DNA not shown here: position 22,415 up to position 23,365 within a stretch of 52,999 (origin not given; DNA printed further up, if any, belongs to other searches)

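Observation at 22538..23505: AT-rich two-gene ORFan cassette wedged between rpoB and rpoC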

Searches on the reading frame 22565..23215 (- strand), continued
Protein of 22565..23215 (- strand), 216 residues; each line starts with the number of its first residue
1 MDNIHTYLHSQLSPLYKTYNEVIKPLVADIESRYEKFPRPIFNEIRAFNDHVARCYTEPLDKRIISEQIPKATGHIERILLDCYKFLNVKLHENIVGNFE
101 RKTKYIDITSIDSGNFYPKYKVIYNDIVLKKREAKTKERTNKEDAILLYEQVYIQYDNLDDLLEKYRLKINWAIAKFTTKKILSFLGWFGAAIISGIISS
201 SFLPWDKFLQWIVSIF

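Call 38: find_related_loci(query=A1, collection=metagenome_contigs, flank=6000)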
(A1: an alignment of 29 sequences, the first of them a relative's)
Query A1 (216 aa) in metagenome_contigs; peptide patterns used: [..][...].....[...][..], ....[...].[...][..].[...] (x = any residue, [..] = any of these).
331 stretches matched a pattern; 154 encode a relative of the query (tblastn E <= 1e-3); the best 80 are kept; 80 distinct loci.
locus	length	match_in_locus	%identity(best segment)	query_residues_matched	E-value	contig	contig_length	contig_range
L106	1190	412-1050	69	4-216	3e-104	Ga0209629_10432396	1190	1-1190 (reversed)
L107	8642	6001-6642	52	4-216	2e-69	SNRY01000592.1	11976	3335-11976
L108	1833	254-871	53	12-216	9e-66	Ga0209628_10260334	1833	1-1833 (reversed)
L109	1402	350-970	48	4-210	9e-67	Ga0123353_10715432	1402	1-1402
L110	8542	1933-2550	52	12-216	3e-62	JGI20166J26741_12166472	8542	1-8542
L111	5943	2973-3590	52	12-216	3e-62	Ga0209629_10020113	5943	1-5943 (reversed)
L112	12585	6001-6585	48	11-204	8e-60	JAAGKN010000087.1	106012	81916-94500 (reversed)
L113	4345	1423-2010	48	10-205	3e-59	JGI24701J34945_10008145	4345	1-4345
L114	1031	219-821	47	11-211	2e-62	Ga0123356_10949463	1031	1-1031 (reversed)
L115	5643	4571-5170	46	10-209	6e-58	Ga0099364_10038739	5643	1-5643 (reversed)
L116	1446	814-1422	47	4-205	5e-60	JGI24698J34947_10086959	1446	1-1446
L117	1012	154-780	48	4-216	4e-61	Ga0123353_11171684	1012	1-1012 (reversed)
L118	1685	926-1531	50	10-211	5e-57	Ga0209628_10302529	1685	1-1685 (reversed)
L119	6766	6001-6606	50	10-211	3e-55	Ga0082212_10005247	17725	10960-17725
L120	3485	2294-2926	45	4-216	4e-55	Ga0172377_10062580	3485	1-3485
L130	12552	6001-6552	44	15-199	2e-51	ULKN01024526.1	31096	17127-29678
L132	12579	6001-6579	42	1-199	4e-51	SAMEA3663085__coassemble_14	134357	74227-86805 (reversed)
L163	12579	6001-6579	42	1-199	3e-51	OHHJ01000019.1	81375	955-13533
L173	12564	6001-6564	40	11-199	1e-49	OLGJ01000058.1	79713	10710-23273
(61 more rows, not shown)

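Call 42: search_protein_representatives(alignment_id=A1)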
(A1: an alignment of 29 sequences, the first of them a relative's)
Query: 29 sequences, 214 profile positions. Proteins with E-value up to 0.001 (for the whole library): 1021; up to 1e-10: 508; up to 1e-30: 181. The best 150 are listed.
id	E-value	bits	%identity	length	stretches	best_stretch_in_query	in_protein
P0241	1.6e-82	292.6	-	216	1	3-212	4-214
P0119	8.5e-79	280.4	-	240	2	2-135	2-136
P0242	2.2e-71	256.2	-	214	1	1-213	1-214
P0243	2.5e-71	256.0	-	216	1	1-213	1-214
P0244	1.9e-69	249.8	-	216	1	4-212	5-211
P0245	3.6e-68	245.7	-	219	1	1-212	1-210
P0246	2.2e-66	239.9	-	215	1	1-201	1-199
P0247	7.4e-66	238.1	-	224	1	3-203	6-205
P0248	2.2e-65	236.6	-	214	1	2-209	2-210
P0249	2.5e-65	236.4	-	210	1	1-212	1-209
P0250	1.2e-63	230.9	-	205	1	3-199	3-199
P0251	1.5e-63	230.6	-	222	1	2-199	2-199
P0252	4.7e-63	229.0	-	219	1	3-209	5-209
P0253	2.3e-62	226.7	-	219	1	4-207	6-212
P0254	9.8e-62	224.7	-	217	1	6-199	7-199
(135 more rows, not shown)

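Call 46: search_solved_structures(query=A4, max_evalue=10, show_alignments=3)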
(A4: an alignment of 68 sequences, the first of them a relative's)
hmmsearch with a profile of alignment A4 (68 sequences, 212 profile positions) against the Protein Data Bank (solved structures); distinct sequences matched with E-value up to 10: 15.
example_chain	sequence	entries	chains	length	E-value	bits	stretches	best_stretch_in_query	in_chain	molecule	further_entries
1wr0_A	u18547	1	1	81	0.11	15.3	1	118-169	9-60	SKD1 protein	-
1yxr_A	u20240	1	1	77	0.17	14.7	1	119-172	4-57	vacuolar protein sorting factor 4A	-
2jqh_A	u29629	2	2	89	0.21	14.4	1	112-169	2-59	Vacuolar protein sorting-associating protein 4B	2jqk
1tc3_C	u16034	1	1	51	0.22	14.3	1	74-104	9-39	PROTEIN (TC3 TRANSPOSASE)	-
2jq9_A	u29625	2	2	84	0.37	13.6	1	119-172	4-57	Vacuolar protein sorting-associating protein 4A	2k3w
4w9r_A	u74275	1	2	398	0.43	13.4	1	91-182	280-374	Uncharacterized protein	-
6c56_A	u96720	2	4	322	0.43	13.4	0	60-125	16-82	Geranylgeranyl pyrophosphate synthase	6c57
9csl_A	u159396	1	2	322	0.44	13.3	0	60-125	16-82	Geranylgeranyl pyrophosphate synthase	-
2w2u_A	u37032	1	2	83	0.63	12.8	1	119-175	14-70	HYPOTHETICAL P60 KATANIN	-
4u7y_A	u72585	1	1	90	0.92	12.3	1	120-169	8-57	Vacuolar protein sorting-associated protein 4B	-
8v5e_A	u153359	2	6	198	2.2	11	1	129-160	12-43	Invasin IpaD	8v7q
2cpt_A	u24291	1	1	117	2.3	11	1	120-168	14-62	Vacuolar sorting protein 4b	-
27ah_A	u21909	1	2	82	3.4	10.4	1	115-169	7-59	De novo designed miniprotein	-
7l9x_A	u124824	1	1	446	3.6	10.3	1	120-166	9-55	Vacuolar protein sorting-associated protein 4B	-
27ag_A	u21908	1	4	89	3.9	10.3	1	115-171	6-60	De novo designed miniprotein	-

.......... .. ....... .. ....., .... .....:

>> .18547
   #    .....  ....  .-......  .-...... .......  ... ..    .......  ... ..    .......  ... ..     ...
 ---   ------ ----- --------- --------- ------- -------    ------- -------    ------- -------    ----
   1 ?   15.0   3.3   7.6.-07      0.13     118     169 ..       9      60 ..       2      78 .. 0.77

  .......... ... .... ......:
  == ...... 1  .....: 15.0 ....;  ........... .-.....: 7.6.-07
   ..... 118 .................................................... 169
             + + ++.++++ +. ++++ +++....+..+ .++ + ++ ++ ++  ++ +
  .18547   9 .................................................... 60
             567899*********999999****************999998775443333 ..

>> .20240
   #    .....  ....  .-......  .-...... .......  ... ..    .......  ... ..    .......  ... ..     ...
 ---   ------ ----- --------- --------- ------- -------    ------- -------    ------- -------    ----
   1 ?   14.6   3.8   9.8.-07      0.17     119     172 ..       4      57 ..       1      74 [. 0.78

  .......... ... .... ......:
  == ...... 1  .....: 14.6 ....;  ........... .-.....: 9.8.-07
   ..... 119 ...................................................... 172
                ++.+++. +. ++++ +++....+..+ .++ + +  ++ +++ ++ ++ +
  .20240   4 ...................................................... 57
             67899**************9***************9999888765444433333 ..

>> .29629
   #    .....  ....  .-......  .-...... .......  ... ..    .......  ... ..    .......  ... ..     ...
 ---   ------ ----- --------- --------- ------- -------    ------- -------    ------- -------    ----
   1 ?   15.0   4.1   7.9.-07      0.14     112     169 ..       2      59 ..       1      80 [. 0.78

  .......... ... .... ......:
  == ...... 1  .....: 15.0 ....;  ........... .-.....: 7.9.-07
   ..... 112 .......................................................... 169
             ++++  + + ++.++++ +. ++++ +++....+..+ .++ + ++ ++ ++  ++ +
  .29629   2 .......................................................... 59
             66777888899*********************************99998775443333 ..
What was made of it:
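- On HEPN superfamily: The PDB profile search found only weak MIT-like hits (E >= 0.1) (call 46).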

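Call 47: search_protein_families(library=pfam, alignment_id=A4, max_evalue=1)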
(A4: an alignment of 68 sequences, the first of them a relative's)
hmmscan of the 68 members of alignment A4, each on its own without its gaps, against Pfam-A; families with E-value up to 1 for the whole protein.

A. member 1, P0001 (216 aa): 0 families

B. families by the number of members that match (of 68 scanned): 91 families (the first 25 are shown)
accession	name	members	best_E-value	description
PF23100.1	DUF2096_N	6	0.0064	DUF2096 N-terminal four-helical bundle domain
PF16083.10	Phage_holin_3_3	3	0.0041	LydA holin phage, holin superfamily III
PF24549.1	DUF7602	2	0.00042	Domain of unknown function (DUF7602)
PF05811.18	DUF842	2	0.0098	Eukaryotic protein of unknown function (DUF842)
PF04212.24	MIT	2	0.013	MIT (microtubule interacting and transport) domain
PF13949.11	ALIX_LYPXL_bnd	2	0.047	ALIX V-shaped domain binding to HIV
PF04545.22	Sigma70_r4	2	0.064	Sigma-70, region 4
PF23638.1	DUF7145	2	0.14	Domain of unknown function (DUF7145)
PF08702.15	Fib_alpha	2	0.32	Fibrinogen alpha/beta chain family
PF18160.6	SLATT_5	1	0.00095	SMODS and SLOG-associating 2TM effector domain family 5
PF14385.11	DUF4416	1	0.0016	Domain of unknown function (DUF4416)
PF18517.6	LZ3wCH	1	0.0037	Leucine zipper with capping helix domain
PF14808.11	TMEM164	1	0.0066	TMEM164 family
PF18640.6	LepB_N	1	0.007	LepB N-terminal domain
PF04791.21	LMBR1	1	0.009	LMBR1-like membrane protein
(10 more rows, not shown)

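Call 52: search_dna_similar(query=window:22565-23215:-, collection=plasmids, mode=protein, max_evalue=0.001)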
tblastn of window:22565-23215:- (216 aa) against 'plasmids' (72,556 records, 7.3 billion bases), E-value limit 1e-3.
No match.

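Call 53: search_dna_similar(query=window:22565-23215:-, collection=phages, mode=protein, max_evalue=0.001)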
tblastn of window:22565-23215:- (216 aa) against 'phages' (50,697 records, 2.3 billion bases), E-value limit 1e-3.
No match.

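Call 59: search_protein_families(library=pfam, alignment_id=A5, max_evalue=0.00001)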
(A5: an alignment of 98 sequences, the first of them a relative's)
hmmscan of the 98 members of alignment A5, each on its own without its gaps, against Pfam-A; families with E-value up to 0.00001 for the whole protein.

A. member 1, L163:5019-5264:+ (82 aa): 0 families

B. families by the number of members that match (of 98 scanned): 97 families (the first 25 are shown)
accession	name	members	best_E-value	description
PF16476.10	DUF5053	2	1.9e-26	Domain of unknown function (DUF5053)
PF00873.25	ACR_tran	1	0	AcrB/AcrD/AcrF family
PF00909.26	Ammonium_transp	1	3.1e-126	Ammonium Transporter Family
PF08902.16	DUF1848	1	4e-110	Domain of unknown function (DUF1848)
PF02065.24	Melibiase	1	1e-104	Melibiase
PF00208.27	ELFV_dehydrog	1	7e-93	Glutamate/Leucine/Phenylalanine/Valine dehydrogenase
PF00480.26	ROK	1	4.1e-64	ROK family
PF01370.27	Epimerase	1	1.4e-56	NAD dependent epimerase/dehydratase family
PF16875.11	Glyco_hydro_36N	1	1.6e-54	Glycosyl hydrolase family 36 N-terminal domain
PF00308.24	Bac_DnaA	1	4.9e-53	Bacterial DnaA ATPAse domain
PF00999.27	Na_H_Exchanger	1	8.2e-53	Sodium/hydrogen exchanger, transmembrane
PF02397.22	Bac_transf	1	1.9e-51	Bacterial sugar transferase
PF01596.23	Methyltransf_3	1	6.6e-51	O-methyltransferase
PF02812.23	ELFV_dehydrog_N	1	2.7e-50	Glu/Leu/Phe/Val dehydrogenase, dimerisation domain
PF14907.12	NTP_transf_5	1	8.3e-46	Uncharacterised nucleotidyltransferase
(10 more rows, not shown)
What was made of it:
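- One neighbour elsewhere is SieB-like (call 59).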

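Call 60: search_protein_families(library=padloc, alignment_id=A5, max_evalue=0.00001)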
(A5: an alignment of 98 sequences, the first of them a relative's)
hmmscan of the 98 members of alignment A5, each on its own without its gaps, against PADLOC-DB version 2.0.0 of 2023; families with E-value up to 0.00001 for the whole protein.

A. member 1, L163:5019-5264:+ (82 aa): 0 families

B. families by the number of members that match (of 98 scanned): 82 families (the first 25 are shown)
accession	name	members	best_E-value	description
PDLC04984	PDC-S27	1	1.1e-194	-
PDLC04962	PDC-S22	1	7.3e-130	-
PDLC03815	RTasDUF1848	1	8.5e-52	DRT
PDLC01136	RT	1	1e-37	RT (reverse transcriptase)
PDLC04787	PDC-S01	1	1.6e-29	-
PDLC03981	PD-Lambda-2_A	1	2.7e-28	-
PDLC03979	PD-Lambda-2_A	1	7.5e-28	-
PDLC03754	RT_UG17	1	5.1e-23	DRT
PDLC02063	Cas1_IIIb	1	1.5e-21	-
PDLC03779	RT_UG4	1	3.8e-21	DRT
PDLC03764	RT_UG26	1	1.3e-20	DRT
PDLC02344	AbiD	1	1.1e-19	AbiD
PDLC03756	RT_UG19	1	9.4e-19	DRT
PDLC03759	RT_UG21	1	4.1e-17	DRT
PDLC03763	RT_UG25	1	2.6e-16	DRT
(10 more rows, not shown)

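Call 65: fold_search(model_id=the predicted structure, library=viral)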
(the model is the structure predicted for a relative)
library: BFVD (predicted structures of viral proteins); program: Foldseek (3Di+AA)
matches with E <= 10: 258; with E <= 0.001: 0
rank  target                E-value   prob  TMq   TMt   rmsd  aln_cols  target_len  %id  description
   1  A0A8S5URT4            4.8e-01  0.21  0.19  0.25  21.5       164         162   12  Uncharacterized protein [Siphoviridae sp. ctksc2]
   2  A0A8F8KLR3            5.6e-01  0.72  0.37  0.35   8.3       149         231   11  Uncharacterized protein [Clandestinovirus]
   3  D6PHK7                5.9e-01  0.18  0.20  0.15  39.8       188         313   13  (no name in the UniProt tables at hand)
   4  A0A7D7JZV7            6.2e-01  0.11  0.18  0.08  43.1       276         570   12  (no name in the UniProt tables at hand)
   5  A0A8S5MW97            6.9e-01  0.18  0.21  0.25  28.1       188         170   12  Uncharacterized protein [Siphoviridae sp. ctsBB38]
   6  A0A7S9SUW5            7.2e-01  0.16  0.22  0.14  36.7       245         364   15  (no name in the UniProt tables at hand)
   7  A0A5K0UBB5            7.6e-01  0.25  0.27  0.21  30.4       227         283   10  Putative t-snare protein [Yasminevirus sp. GU-2018]
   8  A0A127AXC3            7.6e-01  0.16  0.20  0.26  23.9       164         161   12  Uncharacterized protein [Bacillus phage SP-15]
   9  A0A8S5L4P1            8.0e-01  0.12  0.19  0.16  22.2       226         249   18  Chemotaxis methyl-accepting receptor HlyB-like 4HB MCP domain-containing protein (Fragment) [ssRNA phage SRR5466725_21]
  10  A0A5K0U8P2            8.0e-01  0.10  0.18  0.15  22.3       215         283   11  Uncharacterized protein [Yasminevirus sp. GU-2018]
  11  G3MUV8                8.9e-01  0.18  0.24  0.13  45.8       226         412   16  Recombination endonuclease subunit [Escherichia phage Bp7]
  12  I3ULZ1                9.3e-01  0.06  0.13  0.12  18.4       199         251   14  Uncharacterized protein (Fragment) [Synechococcus phage S-CBP3]
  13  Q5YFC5                1.2e+00  0.10  0.19  0.14  38.8       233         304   14  Uncharacterized protein [Singapore grouper iridovirus]
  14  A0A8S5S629            1.2e+00  0.09  0.16  0.08  22.4       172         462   10  Uncharacterized protein [Podoviridae sp. ctsUe5]
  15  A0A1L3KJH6            1.3e+00  0.14  0.23  0.19  29.0       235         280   12  (no name in the UniProt tables at hand)
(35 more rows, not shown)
